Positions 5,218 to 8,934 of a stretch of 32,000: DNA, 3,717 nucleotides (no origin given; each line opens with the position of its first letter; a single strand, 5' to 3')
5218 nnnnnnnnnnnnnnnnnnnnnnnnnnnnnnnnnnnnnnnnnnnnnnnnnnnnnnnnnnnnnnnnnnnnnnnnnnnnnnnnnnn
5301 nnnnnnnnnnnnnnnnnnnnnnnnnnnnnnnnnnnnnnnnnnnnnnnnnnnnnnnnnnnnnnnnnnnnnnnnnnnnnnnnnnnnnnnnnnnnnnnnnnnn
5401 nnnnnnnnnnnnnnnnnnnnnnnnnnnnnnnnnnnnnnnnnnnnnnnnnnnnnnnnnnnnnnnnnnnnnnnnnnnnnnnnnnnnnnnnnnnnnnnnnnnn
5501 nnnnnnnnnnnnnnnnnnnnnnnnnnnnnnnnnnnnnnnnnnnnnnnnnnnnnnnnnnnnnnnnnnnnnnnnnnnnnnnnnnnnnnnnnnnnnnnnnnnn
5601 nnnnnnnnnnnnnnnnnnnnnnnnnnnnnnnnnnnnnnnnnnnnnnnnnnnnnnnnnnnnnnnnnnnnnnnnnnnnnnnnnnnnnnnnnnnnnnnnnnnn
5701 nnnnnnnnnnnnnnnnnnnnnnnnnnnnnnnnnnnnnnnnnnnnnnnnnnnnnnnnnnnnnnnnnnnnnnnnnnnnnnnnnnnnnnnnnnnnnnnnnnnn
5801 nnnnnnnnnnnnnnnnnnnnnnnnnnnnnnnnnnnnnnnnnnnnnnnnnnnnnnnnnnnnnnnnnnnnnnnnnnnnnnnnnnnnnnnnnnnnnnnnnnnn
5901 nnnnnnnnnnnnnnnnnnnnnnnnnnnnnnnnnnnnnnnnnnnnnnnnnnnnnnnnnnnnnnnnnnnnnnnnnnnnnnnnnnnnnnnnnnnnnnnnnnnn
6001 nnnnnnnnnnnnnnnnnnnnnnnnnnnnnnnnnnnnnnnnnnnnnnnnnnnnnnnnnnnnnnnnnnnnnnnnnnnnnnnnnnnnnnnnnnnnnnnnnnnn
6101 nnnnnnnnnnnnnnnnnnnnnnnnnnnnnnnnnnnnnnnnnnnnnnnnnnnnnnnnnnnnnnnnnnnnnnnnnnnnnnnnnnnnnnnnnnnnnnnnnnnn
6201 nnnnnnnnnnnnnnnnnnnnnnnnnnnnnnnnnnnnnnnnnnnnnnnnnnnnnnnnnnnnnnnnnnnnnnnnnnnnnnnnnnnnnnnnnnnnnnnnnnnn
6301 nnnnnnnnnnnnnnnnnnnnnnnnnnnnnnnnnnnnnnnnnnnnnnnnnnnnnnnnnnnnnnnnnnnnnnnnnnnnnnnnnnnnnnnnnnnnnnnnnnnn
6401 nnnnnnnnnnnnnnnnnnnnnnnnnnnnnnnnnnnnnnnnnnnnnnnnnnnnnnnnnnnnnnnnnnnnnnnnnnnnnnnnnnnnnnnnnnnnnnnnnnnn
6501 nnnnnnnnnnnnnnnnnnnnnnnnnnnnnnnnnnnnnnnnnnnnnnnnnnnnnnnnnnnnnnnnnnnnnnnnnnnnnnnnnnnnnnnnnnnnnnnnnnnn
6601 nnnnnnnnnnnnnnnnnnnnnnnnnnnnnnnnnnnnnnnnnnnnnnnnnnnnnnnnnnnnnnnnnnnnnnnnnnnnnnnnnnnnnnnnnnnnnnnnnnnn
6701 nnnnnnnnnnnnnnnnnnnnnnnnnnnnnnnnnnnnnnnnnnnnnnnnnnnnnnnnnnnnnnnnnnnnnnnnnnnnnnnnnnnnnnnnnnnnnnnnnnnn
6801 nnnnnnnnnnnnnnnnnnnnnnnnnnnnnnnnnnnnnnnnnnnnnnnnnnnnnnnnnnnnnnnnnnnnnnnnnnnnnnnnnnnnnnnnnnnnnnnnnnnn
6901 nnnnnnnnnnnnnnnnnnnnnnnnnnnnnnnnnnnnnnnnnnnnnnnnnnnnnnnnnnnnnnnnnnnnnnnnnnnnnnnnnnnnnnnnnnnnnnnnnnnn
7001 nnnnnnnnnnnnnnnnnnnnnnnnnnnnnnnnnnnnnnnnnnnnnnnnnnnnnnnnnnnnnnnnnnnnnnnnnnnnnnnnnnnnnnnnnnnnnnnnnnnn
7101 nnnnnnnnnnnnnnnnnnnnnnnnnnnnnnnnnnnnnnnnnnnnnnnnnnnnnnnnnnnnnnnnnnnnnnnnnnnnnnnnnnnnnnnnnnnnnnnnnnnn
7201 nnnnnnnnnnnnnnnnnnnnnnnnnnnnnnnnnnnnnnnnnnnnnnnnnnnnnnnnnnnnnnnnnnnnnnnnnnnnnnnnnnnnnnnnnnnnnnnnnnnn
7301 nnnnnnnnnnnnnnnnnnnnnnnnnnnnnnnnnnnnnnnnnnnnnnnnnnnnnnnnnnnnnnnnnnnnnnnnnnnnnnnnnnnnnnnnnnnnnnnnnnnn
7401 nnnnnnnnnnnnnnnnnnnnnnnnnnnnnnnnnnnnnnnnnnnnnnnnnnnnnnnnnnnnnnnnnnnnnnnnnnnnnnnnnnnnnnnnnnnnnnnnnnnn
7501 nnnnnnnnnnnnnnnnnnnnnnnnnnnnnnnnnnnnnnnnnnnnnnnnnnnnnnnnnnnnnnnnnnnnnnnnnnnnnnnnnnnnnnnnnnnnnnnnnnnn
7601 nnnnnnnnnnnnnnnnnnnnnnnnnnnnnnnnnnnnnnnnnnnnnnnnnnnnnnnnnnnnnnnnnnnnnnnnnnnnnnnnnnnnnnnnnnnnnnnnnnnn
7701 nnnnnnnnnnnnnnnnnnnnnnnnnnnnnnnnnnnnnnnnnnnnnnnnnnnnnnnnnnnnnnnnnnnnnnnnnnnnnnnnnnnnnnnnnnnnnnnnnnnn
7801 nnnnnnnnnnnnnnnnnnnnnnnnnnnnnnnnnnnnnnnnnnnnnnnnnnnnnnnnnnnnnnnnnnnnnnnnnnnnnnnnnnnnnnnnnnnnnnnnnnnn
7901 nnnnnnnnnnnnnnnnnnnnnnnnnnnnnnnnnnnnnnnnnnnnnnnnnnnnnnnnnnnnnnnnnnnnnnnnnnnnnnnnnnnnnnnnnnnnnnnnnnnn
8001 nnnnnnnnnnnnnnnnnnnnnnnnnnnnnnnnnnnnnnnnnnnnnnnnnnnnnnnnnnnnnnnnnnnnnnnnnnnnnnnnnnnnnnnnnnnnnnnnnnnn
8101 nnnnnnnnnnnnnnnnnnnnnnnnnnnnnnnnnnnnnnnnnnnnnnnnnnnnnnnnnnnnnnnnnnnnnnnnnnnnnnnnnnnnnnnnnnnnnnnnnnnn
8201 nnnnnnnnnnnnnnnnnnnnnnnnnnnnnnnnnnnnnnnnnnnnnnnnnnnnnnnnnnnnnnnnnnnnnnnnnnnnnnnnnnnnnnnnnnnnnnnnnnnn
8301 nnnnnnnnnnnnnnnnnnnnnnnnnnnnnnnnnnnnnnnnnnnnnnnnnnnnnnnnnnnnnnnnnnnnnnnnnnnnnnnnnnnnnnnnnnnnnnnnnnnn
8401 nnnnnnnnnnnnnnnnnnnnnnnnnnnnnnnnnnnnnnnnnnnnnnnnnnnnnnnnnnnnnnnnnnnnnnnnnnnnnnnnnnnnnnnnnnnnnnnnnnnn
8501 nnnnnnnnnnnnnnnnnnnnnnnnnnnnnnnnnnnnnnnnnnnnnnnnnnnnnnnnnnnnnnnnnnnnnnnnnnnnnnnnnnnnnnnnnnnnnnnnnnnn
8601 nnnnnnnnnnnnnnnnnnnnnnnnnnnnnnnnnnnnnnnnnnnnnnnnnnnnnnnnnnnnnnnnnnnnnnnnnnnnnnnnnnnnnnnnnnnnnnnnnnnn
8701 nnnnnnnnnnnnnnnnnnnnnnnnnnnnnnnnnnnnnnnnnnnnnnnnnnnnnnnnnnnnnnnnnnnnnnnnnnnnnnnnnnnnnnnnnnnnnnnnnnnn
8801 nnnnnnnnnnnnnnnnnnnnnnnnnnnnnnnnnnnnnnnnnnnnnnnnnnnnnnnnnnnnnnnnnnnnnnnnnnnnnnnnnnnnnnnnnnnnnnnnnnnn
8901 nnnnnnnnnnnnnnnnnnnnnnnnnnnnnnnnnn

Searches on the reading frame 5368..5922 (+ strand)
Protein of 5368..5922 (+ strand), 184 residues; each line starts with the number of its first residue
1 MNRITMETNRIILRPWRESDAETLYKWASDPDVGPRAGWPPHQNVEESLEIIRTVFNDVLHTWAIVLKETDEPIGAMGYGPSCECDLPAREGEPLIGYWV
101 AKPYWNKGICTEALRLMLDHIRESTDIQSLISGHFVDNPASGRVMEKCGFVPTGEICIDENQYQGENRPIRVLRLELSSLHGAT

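Call 11: search_protein_families(library=pfam, proteins=[window:5368-5922:+], max_evalue=0.001)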
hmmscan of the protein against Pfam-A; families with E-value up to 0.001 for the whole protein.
window:5368-5922:+ (184 aa): 3 families
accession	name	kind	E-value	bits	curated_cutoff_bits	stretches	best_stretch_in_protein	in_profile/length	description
PF13302.13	Acetyltransf_3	-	2.1e-30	106.6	25.4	1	10-151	1-138/138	Acetyltransferase (GNAT) domain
PF00583.31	Acetyltransf_1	-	2.9e-09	37.7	20.7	1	55-150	28-116/116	Acetyltransferase (GNAT) family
PF13523.12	Acetyltransf_8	-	0.00014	21.9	27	1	18-156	3-143/145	Acetyltransferase (GNAT) domain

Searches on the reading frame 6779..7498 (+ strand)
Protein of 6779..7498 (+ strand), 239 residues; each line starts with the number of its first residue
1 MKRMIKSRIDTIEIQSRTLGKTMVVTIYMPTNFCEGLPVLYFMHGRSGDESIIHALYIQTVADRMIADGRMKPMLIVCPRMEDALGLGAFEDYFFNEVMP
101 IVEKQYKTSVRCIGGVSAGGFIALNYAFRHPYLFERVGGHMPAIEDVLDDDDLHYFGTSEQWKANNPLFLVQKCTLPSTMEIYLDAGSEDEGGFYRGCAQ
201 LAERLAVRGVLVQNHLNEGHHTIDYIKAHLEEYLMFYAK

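Call 12: search_protein_families(library=pfam, proteins=[window:6779-7498:+], max_evalue=0.001)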
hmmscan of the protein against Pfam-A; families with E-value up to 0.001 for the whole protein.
window:6779-7498:+ (239 aa): 1 family
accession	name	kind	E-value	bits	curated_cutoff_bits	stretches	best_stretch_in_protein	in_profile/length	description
PF00756.26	Esterase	-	8.5e-20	72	22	1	16-232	1-246/251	Putative esterase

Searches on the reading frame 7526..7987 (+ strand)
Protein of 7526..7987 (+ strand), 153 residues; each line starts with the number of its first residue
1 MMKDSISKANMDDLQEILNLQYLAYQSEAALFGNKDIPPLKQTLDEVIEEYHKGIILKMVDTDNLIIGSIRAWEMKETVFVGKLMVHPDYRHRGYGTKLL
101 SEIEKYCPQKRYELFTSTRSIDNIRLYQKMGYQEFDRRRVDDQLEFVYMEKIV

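Call 12: search_protein_families(library=pfam, proteins=[window:7526-7987:+], max_evalue=0.001)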
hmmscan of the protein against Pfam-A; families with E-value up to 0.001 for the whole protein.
window:7526-7987:+ (153 aa): 5 families
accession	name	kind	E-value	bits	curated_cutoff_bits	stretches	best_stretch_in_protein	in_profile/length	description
PF00583.31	Acetyltransf_1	-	1.6e-14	54.6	20.7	1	44-132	25-116/116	Acetyltransferase (GNAT) family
PF13673.13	Acetyltransf_10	-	7e-14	52.3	23.6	1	44-152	22-127/128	Acetyltransferase (GNAT) domain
PF13508.13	Acetyltransf_7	-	1.1e-13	51.8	27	1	61-134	9-84/84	Acetyltransferase (GNAT) domain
PF13527.13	Acetyltransf_9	-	2.1e-06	28.2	25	1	6-133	2-125/127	Acetyltransferase (GNAT) domain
PF08445.16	FR47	-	3.5e-06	27.4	22.1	1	77-137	20-82/86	FR47-like protein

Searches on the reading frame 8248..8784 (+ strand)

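Call 4: search_protein_families(library=pfam, proteins=[window:8248-8784:+], max_evalue=0.01)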
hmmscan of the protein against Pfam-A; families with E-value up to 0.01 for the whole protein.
window:8248-8784:+ (178 aa): 8 families
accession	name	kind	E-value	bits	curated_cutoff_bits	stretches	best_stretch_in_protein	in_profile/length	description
PF00583.31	Acetyltransf_1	-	2.9e-15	57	20.7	1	45-156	5-116/116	Acetyltransferase (GNAT) family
PF13302.13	Acetyltransf_3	-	1.1e-12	49.2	25.4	1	22-157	2-138/138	Acetyltransferase (GNAT) domain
PF13673.13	Acetyltransf_10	-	1.1e-10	42.1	23.6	1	59-159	18-110/128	Acetyltransferase (GNAT) domain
PF13420.13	Acetyltransf_4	-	3.7e-10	40.5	24.3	1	30-161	7-139/155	Acetyltransferase (GNAT) domain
PF13508.13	Acetyltransf_7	-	5.1e-09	36.8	27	1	77-157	8-83/84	Acetyltransferase (GNAT) domain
PF13523.12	Acetyltransf_8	-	0.00077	19.5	27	1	29-160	3-141/145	Acetyltransferase (GNAT) domain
PF14542.12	Acetyltransf_CG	-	0.001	19.6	30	1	97-130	23-56/80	GCN5-related N-acetyl-transferase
PF08445.16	FR47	-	0.0015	18.9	22.1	1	101-158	24-79/86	FR47-like protein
